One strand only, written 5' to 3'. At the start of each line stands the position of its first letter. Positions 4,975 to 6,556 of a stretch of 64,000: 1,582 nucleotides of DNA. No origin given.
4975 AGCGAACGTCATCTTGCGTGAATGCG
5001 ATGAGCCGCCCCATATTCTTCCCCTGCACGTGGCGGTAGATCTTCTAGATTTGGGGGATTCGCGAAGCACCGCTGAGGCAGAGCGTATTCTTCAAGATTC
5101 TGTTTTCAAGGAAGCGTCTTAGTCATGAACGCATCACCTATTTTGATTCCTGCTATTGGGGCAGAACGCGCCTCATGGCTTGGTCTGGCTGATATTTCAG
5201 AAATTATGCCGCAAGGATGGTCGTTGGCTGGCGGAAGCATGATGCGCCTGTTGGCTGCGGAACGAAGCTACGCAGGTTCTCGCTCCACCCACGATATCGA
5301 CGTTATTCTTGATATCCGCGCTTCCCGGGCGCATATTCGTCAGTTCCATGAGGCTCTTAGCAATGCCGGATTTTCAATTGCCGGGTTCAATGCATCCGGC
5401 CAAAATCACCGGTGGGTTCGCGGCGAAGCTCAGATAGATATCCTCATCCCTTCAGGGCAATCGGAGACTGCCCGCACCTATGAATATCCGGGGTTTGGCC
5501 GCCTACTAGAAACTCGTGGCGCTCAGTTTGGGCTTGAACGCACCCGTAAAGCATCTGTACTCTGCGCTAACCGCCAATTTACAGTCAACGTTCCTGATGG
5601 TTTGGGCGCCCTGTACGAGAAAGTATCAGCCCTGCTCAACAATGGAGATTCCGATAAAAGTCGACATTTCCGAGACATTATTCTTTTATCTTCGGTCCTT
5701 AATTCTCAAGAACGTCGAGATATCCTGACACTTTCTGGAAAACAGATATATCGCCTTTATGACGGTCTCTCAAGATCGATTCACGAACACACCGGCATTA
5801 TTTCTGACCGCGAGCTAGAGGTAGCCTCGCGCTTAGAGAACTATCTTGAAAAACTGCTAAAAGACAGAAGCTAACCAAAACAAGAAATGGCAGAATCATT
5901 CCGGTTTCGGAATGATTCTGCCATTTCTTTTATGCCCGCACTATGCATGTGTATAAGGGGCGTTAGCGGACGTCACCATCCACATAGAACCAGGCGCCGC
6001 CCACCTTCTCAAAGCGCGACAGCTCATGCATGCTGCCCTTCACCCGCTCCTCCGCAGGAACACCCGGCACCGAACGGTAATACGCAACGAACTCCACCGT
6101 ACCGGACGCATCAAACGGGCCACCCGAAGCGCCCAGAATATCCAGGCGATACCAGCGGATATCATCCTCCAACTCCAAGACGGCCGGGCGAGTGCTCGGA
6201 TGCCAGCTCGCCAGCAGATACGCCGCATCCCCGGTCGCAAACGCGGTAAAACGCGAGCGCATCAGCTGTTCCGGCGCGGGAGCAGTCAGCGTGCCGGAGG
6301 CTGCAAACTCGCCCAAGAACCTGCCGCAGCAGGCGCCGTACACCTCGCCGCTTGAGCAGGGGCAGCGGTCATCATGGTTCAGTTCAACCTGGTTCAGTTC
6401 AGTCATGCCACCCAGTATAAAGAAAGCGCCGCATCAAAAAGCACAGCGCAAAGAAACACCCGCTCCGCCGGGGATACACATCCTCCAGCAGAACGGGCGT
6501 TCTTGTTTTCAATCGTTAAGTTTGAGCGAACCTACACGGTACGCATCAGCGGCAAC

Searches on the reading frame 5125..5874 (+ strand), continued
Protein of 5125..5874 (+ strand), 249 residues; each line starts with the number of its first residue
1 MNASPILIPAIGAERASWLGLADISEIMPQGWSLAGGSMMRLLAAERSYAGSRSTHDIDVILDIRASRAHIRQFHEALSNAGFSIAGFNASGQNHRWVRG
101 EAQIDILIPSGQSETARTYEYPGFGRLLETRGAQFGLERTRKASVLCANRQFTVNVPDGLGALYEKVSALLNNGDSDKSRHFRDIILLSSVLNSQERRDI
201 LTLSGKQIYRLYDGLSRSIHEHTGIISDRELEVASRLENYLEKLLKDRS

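Call 33: find_related_loci(query=A1, collection=genome_contigs, flank=3000)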
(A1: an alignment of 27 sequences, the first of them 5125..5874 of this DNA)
Query A1 (249 aa) in genome_contigs; peptide patterns used: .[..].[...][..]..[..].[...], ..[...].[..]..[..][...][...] (x = any residue, [..] = any of these).
82 stretches matched a pattern; 22 encode a relative of the query (tblastn E <= 1e-3); 21 distinct loci.
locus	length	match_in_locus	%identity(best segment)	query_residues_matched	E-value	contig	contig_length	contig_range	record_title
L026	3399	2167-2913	98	1-249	1e-172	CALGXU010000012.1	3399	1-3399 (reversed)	MAG TPA_asm: uncultured Rothia sp. isolate ERR1474584_bin.55_CONCOCT_v1.1_MAG genome assembly, contig: ERZ651103.3973, w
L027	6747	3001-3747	97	1-249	3e-162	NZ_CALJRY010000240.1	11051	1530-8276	MAG: uncultured Rothia sp. isolate ERR1474580_bin.38_CONCOCT_v1.1_MAG ERZ651106.943, whole genome shotgun sequence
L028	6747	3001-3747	96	1-249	2e-160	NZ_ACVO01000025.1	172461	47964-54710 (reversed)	Rothia mucilaginosa ATCC 25296 contig00004, whole genome shotgun sequence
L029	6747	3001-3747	96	1-249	2e-160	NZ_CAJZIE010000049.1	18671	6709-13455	MAG: uncultured Rothia sp. isolate ERR2764937_bin.2_metaWRAP_v1.1_MAG, whole genome shotgun sequence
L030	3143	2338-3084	95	1-249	6e-168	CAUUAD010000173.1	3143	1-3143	MAG TPA_asm: Rothia mucilaginosa isolate ERR10228874_bin.7_MetaWRAP_v1.3_MAG genome assembly, contig: ERZ21659630.8340,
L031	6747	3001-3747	95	1-249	4e-160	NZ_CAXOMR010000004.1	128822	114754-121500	Rothia mucilaginosa strain FFMG-307-4-21 isolate FFMG_307-4-21 FFMG_307-4-21.2:4, whole genome shotgun sequence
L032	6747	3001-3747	94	1-249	2e-158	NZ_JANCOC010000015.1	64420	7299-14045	Rothia sp. P3C3.S176 c_000000000015, whole genome shotgun sequence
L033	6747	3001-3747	94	1-249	4e-157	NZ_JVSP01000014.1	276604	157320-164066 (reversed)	Rothia mucilaginosa strain 141_RMUC, whole genome shotgun sequence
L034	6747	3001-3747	95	1-249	1e-159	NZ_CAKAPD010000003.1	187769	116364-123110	MAG: uncultured Rothia sp. isolate SRR15235663_bin.13_metaWRAP_v1.1_MAG, whole genome shotgun sequence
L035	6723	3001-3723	54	1-243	2e-78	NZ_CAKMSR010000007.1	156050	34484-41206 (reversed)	Rothia nasimurium strain 64QC2CO, whole genome shotgun sequence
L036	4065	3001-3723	54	1-243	3e-78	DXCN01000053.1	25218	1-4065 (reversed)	MAG TPA_asm: Candidatus Rothia avicola isolate ChiHjej12B11-9195 ChiHjej12B11M5__C297163_L25218_SAMN08009878, whole geno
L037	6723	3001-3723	53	1-243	3e-75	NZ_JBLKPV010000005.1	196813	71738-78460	Rothia nasimurium strain D24 .0005, whole genome shotgun sequence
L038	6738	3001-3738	41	7-243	4e-55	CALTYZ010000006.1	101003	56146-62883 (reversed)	MAG: uncultured Corynebacterium sp. isolate oJ6dzQGQAg_bin.24.MAG genome assembly, contig: NODE_102_length_101003_cov_16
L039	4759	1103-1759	45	10-219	3e-52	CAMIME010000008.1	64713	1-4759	MAG: uncultured Campylobacter sp. isolate fTIGlMUJW4_bin.3.MAG genome assembly, contig: NODE_23_length_64713_cov_32.9029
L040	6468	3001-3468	54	1-155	1e-51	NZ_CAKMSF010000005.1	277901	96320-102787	Rothia nasimurium strain 22QC2CO, whole genome shotgun sequence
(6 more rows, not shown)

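Call 35: fold_search(model_id=the predicted structure, library=pdb)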
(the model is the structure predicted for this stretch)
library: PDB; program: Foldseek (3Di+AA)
matches with E <= 10: 542; with E <= 0.001: 4
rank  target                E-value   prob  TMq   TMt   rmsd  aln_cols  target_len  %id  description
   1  7c46                  4.9e-05  1.00  0.47  0.42   7.8       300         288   12  Crystal Structure of Rv1045 toxin point variant K189A (released 2021-05-26)
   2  4ok0_B                3.7e-04  1.00  0.40  0.43   8.4       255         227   10  Crystal structure of putative nucleotidyltransferase from H. pylori (released 2014-04-09)
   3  4o8s                  4.3e-04  1.00  0.42  0.44   8.3       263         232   12  Crystal structure of JHP933 from Helicobacter pylori (released 2014-09-10)
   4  6j7r                  4.3e-04  1.00  0.46  0.40   8.2       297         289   12  Crystal structure of toxin TglT (unusual type guanylyltransferase-like toxin, Rv1045) mutant S78A co-expressed with TakA (released 2020-05-13)
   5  8exe_A                1.3e-02  0.63  0.25  0.21  17.3       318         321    8  Crystal structure of human FAM46A-BCCIPa complex at 3.5 angstrom resolution (released 2023-03-15)
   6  7cqz                  1.5e-02  0.77  0.28  0.22  17.1       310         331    9  crystal structure of mouse FAM46C (TENT5C) (released 2021-06-09)
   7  8exf_A                1.8e-02  0.41  0.22  0.18  16.9       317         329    9  Crystal structure of human FAM46A-BCCIPa complex at 3.2 angstrom resolution (released 2023-03-15)
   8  6jyj_C                2.4e-02  0.51  0.25  0.20  17.4       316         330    9  Crystal structure of FAM46B (TENT5B) (released 2020-03-04)
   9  2p9s_G                4.4e-02  1.00  0.28  0.48   3.0        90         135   10  Structure of bovine Arp2/3 complex co-crystallized with ATP/Mg2+ (released 2007-05-29)
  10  5n9y_A                7.7e-02  0.16  0.21  0.17  14.3       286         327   11  The full-length structure of ZntB (released 2017-11-15)
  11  2p9i_G                8.1e-02  1.00  0.28  0.48   3.1        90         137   10  Crystal Structure of bovine Arp2/3 Complex co-crystallized with ADP and crosslinked with gluteraldehyde (released 2007-05-29)
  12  1tyq_G                8.1e-02  1.00  0.28  0.48   3.1        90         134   10  Crystal structure of Arp2/3 complex with bound ATP and calcium (released 2004-11-09)
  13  6uhc_G                1.1e-01  0.99  0.28  0.46   3.1        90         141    9  CryoEM structure of human Arp2/3 complex with bound NPFs (released 2020-07-01)
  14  3ule_G                1.2e-01  0.99  0.29  0.48   3.1        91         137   10  Structure of Bos taurus Arp2/3 complex with bound inhibitor CK-869 and ATP (released 2013-02-13)
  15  4jd2_G                1.2e-01  0.99  0.28  0.47   3.1        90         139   10  Crystal structure of Bos taurus Arp2/3 complex binding with Mus musculus GMF (released 2013-07-17)
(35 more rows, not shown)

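Call 43: find_related_loci(query=A1, collection=viral_contigs, flank=3000)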
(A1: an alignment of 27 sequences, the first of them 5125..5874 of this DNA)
Query A1 (249 aa) in viral_contigs; peptide patterns used: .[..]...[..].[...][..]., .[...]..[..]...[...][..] (x = any residue, [..] = any of these).
91 stretches matched a pattern, but none encodes a relative of the query by tblastn (E <= 1e-3).

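Call 58: find_encoding_contigs(protein=P0003, flank=5000, max_places=6)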
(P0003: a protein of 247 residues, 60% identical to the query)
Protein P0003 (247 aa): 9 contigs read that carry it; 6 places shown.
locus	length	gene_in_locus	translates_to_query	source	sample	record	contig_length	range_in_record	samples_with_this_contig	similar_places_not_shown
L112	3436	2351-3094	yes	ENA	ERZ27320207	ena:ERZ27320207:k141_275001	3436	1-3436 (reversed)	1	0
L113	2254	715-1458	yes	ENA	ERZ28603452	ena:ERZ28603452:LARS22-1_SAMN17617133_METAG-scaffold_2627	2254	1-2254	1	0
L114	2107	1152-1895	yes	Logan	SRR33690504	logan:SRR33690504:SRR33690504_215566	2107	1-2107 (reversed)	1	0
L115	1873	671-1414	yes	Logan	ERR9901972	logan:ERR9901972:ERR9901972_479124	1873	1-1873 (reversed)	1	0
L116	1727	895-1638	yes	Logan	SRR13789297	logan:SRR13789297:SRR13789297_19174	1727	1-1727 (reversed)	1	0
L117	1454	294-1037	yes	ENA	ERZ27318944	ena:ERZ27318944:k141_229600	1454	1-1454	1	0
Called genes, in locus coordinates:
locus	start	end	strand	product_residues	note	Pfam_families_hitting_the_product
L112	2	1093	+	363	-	?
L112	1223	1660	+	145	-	PF17775:YchJ_M-like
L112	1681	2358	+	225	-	-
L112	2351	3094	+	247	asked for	-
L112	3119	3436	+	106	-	?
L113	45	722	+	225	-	-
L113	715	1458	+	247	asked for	-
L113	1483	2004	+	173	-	-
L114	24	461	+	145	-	PF17775:YchJ_M-like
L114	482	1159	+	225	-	-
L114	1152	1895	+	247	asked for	-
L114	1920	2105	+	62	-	?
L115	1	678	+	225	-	?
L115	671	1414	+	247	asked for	-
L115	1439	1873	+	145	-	?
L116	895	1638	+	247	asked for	-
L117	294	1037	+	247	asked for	-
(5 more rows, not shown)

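Call 70: search_protein_families(library=pfam, proteins=[L113:1483-2004:+, L113:45-722:+], max_evalue=0.1)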
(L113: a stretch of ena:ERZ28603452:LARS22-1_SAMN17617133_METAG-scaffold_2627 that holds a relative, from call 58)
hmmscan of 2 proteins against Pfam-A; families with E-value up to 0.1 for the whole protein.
L113:1483-2004:+ (173 aa): 0 families

L113:45-722:+ (225 aa): 4 families
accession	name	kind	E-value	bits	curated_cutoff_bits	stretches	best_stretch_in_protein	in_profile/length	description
PF12728.13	HTH_17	-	0.0067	17.1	27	1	13-50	1-38/51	Helix-turn-helix domain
PF08281.18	Sigma70_r4_2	-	0.0084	16.2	25.7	1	6-37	20-50/54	Sigma-70, region 4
PF13404.12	HTH_AsnC-type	-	0.015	15.5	27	1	12-36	16-40/42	AsnC-type helix-turn-helix domain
PF13542.12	HTH_Tnp_ISL3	-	0.017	15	27.4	1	3-36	17-49/51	Helix-turn-helix domain of transposase family ISL3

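Call 83: search_protein_families(library=phrogs, proteins=[window:5125-5874:+], max_evalue=0.01)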
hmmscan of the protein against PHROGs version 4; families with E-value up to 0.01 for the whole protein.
window:5125-5874:+ (249 aa): 0 families

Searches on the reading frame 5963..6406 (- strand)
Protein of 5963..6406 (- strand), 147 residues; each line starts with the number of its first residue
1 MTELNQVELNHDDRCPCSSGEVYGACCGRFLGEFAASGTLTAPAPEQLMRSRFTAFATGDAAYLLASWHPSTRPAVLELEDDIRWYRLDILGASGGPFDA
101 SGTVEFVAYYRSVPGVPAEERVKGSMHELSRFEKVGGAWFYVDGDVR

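Call 4: search_protein_families(library=pfam, proteins=[window:5963-6406:-], max_evalue=1)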
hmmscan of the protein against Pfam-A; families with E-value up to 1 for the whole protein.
window:5963-6406:- (147 aa): 3 families
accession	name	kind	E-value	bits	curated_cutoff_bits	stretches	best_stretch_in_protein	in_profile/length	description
PF17775.7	YchJ_M-like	-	4.1e-24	85.7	22.7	1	45-144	2-99/99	YchJ, middle NTF2-like domain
PF02810.21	SEC-C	-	0.00015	22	20.4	1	13-29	3-19/19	SEC-C motif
PF14534.12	DUF4440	-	0.044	14.7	25.2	0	106-139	72-105/107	Domain of unknown function (DUF4440)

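Call 12: find_encoding_contigs(protein=window:5963-6406:-, flank=4000, max_places=10)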
Protein window:5963-6406:- (147 aa): 21 contigs read that carry it; 10 places shown.
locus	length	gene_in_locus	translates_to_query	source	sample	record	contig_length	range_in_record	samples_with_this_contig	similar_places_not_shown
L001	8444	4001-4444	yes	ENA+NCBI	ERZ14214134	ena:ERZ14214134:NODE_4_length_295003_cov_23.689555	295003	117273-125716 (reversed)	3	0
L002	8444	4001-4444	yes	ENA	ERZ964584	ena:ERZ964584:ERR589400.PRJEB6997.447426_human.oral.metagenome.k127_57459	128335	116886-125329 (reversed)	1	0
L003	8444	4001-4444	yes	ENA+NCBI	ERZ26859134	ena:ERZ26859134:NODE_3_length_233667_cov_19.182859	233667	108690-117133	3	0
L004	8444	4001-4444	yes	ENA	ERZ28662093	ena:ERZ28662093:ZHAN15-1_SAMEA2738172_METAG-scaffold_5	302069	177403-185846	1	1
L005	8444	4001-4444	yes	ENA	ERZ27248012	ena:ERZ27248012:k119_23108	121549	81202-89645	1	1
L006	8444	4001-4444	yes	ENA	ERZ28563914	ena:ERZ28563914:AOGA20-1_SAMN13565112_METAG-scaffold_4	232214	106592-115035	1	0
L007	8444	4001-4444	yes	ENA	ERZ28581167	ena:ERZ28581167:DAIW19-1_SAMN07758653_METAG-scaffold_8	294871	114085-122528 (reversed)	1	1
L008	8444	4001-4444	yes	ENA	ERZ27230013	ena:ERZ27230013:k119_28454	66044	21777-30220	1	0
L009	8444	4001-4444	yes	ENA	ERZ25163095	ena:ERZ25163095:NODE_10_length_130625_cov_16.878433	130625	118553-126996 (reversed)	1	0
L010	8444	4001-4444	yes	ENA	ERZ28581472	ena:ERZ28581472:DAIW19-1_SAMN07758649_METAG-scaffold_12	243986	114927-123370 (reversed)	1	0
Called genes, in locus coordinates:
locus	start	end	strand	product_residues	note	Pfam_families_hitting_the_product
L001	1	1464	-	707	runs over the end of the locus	PF16177:ACAS_N, PF00501:AMP-binding, PF13193:AMP-binding_C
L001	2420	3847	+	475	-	PF00296:Bac_luciferase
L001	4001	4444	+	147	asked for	PF17775:YchJ_M-like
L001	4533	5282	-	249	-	-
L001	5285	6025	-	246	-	-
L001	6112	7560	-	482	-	PF00860:Xan_ur_permease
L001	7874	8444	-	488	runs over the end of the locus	PF00860:Xan_ur_permease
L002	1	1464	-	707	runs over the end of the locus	PF16177:ACAS_N, PF00501:AMP-binding, PF13193:AMP-binding_C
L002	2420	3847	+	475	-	PF00296:Bac_luciferase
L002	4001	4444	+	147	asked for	PF17775:YchJ_M-like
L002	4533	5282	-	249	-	-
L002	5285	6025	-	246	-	-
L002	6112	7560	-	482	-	PF00860:Xan_ur_permease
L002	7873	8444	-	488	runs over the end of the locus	PF00860:Xan_ur_permease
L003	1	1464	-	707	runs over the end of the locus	PF16177:ACAS_N, PF00501:AMP-binding, PF13193:AMP-binding_C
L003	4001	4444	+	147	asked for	PF17775:YchJ_M-like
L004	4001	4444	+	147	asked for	PF17775:YchJ_M-like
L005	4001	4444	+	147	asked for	PF17775:YchJ_M-like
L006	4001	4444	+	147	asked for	PF17775:YchJ_M-like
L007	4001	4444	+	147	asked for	PF17775:YchJ_M-like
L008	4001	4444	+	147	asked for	PF17775:YchJ_M-like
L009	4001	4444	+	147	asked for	PF17775:YchJ_M-like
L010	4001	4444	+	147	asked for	PF17775:YchJ_M-like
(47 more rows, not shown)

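Call 52: find_homologous_proteins(query=window:5963-6406:-, max_evalue=1e-20)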
Query window:5963-6406:- (147 aa): 1183 proteins with E <= 1e-20 among 1910 candidates; the best 120 are listed.
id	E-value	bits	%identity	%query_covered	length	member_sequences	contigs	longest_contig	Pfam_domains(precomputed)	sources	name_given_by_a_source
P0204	4.7e-94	331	98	100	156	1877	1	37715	PF17775.8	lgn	-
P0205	5.6e-92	324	95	100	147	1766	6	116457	PF17775.8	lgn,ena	-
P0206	2.5e-90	319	94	100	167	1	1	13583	PF17775.8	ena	-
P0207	1.0e-83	297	92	100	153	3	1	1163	PF17775.8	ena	-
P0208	4.5e-79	282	88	100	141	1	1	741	PF17775.8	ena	-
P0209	1.4e-77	277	83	97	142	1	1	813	PF02810.22,PF17775.8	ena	-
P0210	3.7e-68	247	79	90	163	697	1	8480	PF17775.8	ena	-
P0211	5.1e-62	227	73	100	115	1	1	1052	PF17775.8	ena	-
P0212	5.6e-60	220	69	94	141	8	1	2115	PF17775.8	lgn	-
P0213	1.1e-58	216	65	94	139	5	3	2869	PF17775.8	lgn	-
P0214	1.3e-58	216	69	91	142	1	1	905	PF02810.22,PF17775.8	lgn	-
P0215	2.3e-58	215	66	94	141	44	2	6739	PF17775.8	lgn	-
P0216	2.4e-58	215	64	97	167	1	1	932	PF17775.8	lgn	-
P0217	5.8e-58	214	67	93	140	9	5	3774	PF17775.8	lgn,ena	-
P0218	1.5e-57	212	67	94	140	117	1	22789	PF17775.8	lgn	-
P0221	3.6e-56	208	66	94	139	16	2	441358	PF17775.8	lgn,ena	-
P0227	9.3e-54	200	63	92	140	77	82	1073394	PF17775.8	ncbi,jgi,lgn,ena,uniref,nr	ncbi:YchJ family protein [Rothia sp. P100]|uniref:YchJ family protein n=1 Tax=Rothia sp. P100 TaxID=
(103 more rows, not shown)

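Call 53: find_encoding_contigs(protein=P0210, flank=3000, max_places=3)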
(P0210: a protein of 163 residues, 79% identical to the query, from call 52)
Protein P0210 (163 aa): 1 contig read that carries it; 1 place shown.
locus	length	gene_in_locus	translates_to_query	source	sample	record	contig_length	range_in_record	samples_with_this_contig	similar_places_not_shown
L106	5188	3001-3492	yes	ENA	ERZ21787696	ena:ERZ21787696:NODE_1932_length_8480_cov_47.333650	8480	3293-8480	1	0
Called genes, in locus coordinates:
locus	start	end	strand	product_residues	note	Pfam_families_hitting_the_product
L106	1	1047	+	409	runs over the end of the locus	-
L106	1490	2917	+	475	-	PF00296:Bac_luciferase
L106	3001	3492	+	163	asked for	PF17775:YchJ_M-like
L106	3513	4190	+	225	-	-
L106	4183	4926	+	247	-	-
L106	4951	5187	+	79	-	?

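Call 54: find_encoding_contigs(protein=P0221, flank=3000, max_places=2)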
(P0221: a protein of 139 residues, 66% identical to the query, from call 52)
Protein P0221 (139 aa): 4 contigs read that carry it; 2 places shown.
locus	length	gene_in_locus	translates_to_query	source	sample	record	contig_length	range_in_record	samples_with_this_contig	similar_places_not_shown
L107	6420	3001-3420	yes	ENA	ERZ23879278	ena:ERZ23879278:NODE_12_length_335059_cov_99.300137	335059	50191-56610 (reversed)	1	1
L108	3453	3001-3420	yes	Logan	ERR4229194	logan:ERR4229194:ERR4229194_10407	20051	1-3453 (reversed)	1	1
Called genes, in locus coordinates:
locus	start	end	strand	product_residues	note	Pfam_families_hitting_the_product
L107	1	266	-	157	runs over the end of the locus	PF09981:DUF2218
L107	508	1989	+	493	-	PF00860:Xan_ur_permease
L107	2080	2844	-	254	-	PF01636:APH, PF03881:Fructosamin_kin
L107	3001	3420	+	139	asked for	PF17775:YchJ_M-like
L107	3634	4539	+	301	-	-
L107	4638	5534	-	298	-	-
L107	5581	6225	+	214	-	-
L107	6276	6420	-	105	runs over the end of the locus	PF02452:PemK_toxin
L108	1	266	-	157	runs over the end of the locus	PF09981:DUF2218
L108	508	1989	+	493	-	PF00860:Xan_ur_permease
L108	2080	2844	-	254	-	PF01636:APH, PF03881:Fructosamin_kin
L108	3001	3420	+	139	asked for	PF17775:YchJ_M-like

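Call 55: find_encoding_contigs(protein=P0227, flank=3000, max_places=3)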
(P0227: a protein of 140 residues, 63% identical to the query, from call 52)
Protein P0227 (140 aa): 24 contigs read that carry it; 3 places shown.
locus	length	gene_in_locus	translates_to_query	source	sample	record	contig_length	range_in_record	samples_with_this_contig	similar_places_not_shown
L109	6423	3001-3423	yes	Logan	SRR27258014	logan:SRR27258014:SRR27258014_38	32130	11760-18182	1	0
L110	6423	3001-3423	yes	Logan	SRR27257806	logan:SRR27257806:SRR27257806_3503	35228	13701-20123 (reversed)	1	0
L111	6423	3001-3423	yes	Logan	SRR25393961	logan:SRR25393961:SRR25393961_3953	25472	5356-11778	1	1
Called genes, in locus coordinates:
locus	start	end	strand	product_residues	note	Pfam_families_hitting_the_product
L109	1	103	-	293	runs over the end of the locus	PF02634:FdhD-NarQ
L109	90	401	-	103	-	PF20058:DUF6457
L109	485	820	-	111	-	PF09981:DUF2218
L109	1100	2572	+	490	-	PF00860:Xan_ur_permease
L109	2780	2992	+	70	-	-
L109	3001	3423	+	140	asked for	PF17775:YchJ_M-like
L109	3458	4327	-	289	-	-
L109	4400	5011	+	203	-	PF00583:Acetyltransf_1 (weak), PF13508:Acetyltransf_7 (weak), PF13673:Acetyltransf_10 (weak)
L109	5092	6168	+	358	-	PF13409:GST_N_2 (weak), PF13410:GST_C_2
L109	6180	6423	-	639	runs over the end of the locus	-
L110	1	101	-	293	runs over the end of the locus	PF02634:FdhD-NarQ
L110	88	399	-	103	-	PF20058:DUF6457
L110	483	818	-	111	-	PF09981:DUF2218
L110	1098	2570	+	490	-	PF00860:Xan_ur_permease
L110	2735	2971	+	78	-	-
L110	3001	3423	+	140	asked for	PF17775:YchJ_M-like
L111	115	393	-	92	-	-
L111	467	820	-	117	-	PF09981:DUF2218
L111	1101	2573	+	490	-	PF00860:Xan_ur_permease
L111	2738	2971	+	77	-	-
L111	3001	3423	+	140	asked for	PF17775:YchJ_M-like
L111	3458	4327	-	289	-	-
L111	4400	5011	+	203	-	PF13508:Acetyltransf_7 (weak)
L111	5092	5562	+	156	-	PF13409:GST_N_2 (weak)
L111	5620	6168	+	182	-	PF13410:GST_C_2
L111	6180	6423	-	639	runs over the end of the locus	-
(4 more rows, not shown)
